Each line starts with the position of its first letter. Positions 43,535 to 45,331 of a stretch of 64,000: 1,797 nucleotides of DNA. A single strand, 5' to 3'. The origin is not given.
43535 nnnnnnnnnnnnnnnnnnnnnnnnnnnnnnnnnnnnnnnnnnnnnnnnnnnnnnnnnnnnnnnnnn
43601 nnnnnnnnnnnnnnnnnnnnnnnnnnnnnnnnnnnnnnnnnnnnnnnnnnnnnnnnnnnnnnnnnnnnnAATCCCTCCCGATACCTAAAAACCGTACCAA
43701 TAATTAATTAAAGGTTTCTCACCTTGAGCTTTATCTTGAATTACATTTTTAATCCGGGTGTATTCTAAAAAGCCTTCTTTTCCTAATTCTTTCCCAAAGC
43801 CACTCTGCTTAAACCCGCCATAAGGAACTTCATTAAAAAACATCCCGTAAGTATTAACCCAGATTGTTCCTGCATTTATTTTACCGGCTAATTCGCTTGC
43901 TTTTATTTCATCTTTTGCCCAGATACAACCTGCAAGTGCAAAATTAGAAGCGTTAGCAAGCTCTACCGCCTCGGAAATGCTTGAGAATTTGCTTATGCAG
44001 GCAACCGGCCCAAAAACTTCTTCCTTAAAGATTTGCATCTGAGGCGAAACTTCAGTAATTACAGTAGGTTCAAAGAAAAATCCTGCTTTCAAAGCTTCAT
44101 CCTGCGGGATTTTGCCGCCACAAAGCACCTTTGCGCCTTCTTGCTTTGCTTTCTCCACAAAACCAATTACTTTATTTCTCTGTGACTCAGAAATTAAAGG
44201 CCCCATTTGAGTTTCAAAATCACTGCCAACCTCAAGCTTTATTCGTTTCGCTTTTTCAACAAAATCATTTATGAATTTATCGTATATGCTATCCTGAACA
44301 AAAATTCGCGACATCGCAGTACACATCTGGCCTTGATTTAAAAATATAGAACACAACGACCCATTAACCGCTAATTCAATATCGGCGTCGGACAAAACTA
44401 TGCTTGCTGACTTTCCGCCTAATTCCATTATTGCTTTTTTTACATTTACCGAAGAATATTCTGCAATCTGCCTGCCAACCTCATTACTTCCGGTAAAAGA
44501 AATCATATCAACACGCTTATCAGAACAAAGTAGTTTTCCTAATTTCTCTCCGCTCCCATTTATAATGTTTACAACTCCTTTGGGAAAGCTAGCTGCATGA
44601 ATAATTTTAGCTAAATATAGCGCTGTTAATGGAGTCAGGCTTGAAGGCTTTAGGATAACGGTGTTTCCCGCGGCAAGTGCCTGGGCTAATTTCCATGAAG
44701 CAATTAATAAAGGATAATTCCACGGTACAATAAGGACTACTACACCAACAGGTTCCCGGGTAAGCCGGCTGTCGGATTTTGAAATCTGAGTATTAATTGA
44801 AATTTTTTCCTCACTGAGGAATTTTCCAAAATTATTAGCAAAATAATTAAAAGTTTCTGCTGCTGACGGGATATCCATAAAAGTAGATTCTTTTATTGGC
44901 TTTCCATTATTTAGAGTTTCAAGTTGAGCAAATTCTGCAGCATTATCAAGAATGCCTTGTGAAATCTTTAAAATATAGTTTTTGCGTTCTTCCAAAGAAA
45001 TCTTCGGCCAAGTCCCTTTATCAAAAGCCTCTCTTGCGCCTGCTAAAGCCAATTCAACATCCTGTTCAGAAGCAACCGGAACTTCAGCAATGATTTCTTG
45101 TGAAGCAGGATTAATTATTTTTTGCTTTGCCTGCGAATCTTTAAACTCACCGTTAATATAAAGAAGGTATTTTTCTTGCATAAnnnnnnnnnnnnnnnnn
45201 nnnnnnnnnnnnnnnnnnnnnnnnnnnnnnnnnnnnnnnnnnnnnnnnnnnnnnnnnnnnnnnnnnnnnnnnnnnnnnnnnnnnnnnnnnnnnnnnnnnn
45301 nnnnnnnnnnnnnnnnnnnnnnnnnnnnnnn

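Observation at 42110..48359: Putative 5'-deoxyadenosine/MTA 'DHAP-shunt' salvage operon extended by aldehyde dehydrogenase and acyl-CoA synthetase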

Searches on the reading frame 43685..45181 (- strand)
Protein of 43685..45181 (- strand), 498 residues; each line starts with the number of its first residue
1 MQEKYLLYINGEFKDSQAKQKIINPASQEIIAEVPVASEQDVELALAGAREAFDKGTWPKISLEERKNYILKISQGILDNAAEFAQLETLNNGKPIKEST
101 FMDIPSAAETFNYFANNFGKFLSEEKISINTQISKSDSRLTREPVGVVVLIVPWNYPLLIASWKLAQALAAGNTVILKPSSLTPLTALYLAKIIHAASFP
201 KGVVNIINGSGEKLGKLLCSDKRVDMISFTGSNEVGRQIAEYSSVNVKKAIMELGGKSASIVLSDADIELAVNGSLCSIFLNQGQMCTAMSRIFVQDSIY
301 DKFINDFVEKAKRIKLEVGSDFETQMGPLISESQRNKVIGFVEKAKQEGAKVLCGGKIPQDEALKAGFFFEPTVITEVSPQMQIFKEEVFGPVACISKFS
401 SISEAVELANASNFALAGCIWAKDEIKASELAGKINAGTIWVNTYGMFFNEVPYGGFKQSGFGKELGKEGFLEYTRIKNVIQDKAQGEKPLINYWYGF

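Call 3: search_protein_families(library=pfam, proteins=[window:43685-45181:-], max_evalue=0.01)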
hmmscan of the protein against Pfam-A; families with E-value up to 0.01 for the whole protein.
window:43685-45181:- (498 aa): 2 families
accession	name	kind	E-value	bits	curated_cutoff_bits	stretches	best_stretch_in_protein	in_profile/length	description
PF00171.27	Aldedh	-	1.3e-167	558.5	23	1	16-480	5-461/461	Aldehyde dehydrogenase family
PF05893.19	LuxC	-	8.9e-06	25.3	21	1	135-298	79-245/401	Acyl-CoA reductase (LuxC)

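Call 4: search_protein_families(library=ncbifam, proteins=[window:43685-45181:-], max_evalue=0.01)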
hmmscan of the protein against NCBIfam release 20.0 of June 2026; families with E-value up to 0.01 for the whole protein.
window:43685-45181:- (498 aa): 47 families (the best 25 are shown)
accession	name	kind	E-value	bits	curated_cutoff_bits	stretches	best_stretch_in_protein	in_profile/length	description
TIGR01804.1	BADH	equivalog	9.3e-157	522.2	668.6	1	8-478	1-467/467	betaine-aldehyde dehydrogenase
NF010000.0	PRK13473.1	subfamily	1.6e-146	488.7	615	1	7-483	5-473/475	aminobutyraldehyde dehydrogenase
NF009725.0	PRK13252.1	equivalog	9.4e-135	449.8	593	1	3-481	5-478/488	betaine-aldehyde dehydrogenase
NF045735.1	PaDhStyDPseudo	equivalog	1.3e-133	446.2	850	1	7-481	5-480/483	phenylacetaldehyde dehydrogenase StyD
NF045736.1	PaDhStyDRhodo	equivalog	2.1e-129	432.2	800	1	7-480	5-475/479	phenylacetaldehyde dehydrogenase StyD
TIGR02299.1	HpaE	equivalog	4.5e-125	418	638.35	1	7-481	3-475/488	5-carboxymethyl-2-hydroxymuconate semialdehyde dehydrogenase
NF006916.0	PRK09407.1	equivalog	9e-122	407.3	521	1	15-485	31-495/526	succinic semialdehyde dehydrogenase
TIGR03216.1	OH_muco_semi_DH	equivalog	3.8e-121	405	693.25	1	8-481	4-478/481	2-hydroxymuconic semialdehyde dehydrogenase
NF050026.1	AcaldDHExaC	equivalog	4e-118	395.2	900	1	2-482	13-493/503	acetaldehyde dehydrogenase ExaC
TIGR03374.1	ABALDH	equivalog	1.5e-114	383.4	909.3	1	6-481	3-470/472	aminobutyraldehyde dehydrogenase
TIGR01780.1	SSADH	subfamily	2.7e-113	379.2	646.35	1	23-478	2-448/448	succinate-semialdehyde dehydrogenase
NF040648.1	lactal_redase_Meth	equivalog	8.6e-112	374.5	650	1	8-481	2-461/463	lactaldehyde dehydrogenase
NF007352.0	PRK09847.1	equivalog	2.7e-110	369.2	850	1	7-480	22-489/495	aldehyde dehydrogenase PuuC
NF007497.0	PRK10090.1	equivalog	9.5e-110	367.6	500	1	3-480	5-475/480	aldehyde dehydrogenase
NF052305.1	DioxValDhHalo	equivalog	9.6e-110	367.7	750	1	1-481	1-480/483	2,5-dioxovalerate dehydrogenase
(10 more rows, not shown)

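Call 50: search_solved_structures(query=window:43685-45181:-, max_evalue=1e-80)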
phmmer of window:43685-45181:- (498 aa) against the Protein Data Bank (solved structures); distinct sequences matched with E-value up to 1e-80: 114 (the best 60 are shown).
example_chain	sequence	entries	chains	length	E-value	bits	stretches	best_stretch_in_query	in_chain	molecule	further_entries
5eyu_A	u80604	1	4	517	3.8e-128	431.5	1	7-483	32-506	Betaine aldehyde dehydrogenase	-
4zxu_A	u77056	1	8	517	5.4e-128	430.9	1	7-483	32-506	Betaine-aldehyde dehydrogenase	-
4q92_A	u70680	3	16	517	9.8e-128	430.1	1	7-483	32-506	Betaine aldehyde dehydrogenase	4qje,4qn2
5ez4_A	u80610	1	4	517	9.9e-128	430.1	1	7-483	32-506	Betaine aldehyde dehydrogenase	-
4mpb_A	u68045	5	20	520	3.6e-127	428.3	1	7-483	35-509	Betaine aldehyde dehydrogenase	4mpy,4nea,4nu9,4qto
5dib_A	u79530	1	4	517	9.1e-127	426.9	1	7-483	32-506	Betaine aldehyde dehydrogenase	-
4zwl_A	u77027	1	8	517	1.3e-126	426.4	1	7-483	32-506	Betaine-aldehyde dehydrogenase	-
4qf6_A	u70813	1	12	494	3.7e-120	405.1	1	3-480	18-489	Aldehyde dehydrogenase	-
5gtk_A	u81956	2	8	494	1.3e-119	403.3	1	3-480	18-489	Betaine-aldehyde dehydrogenase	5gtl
5gt6_A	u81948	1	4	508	1.5e-119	403.1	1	3-480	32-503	Betaine-aldehyde dehydrogenase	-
4qet_A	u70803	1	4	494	1.2e-118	400.1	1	3-480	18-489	Aldehyde dehydrogenase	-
4go3_A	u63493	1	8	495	1.5e-117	396.5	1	6-480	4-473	Putative gamma-hydroxymuconic semialdehyde dehydrogenase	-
4go4_A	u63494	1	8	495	2.8e-117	395.6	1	6-480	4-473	Putative gamma-hydroxymuconic semialdehyde dehydrogenase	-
4o5h_A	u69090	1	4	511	7.8e-117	394.2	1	8-483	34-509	Phenylacetaldehyde dehydrogenase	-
4a0m_A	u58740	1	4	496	9.8e-117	393.8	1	7-485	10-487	BETAINE ALDEHYDE DEHYDROGENASE, CHLOROPLASTIC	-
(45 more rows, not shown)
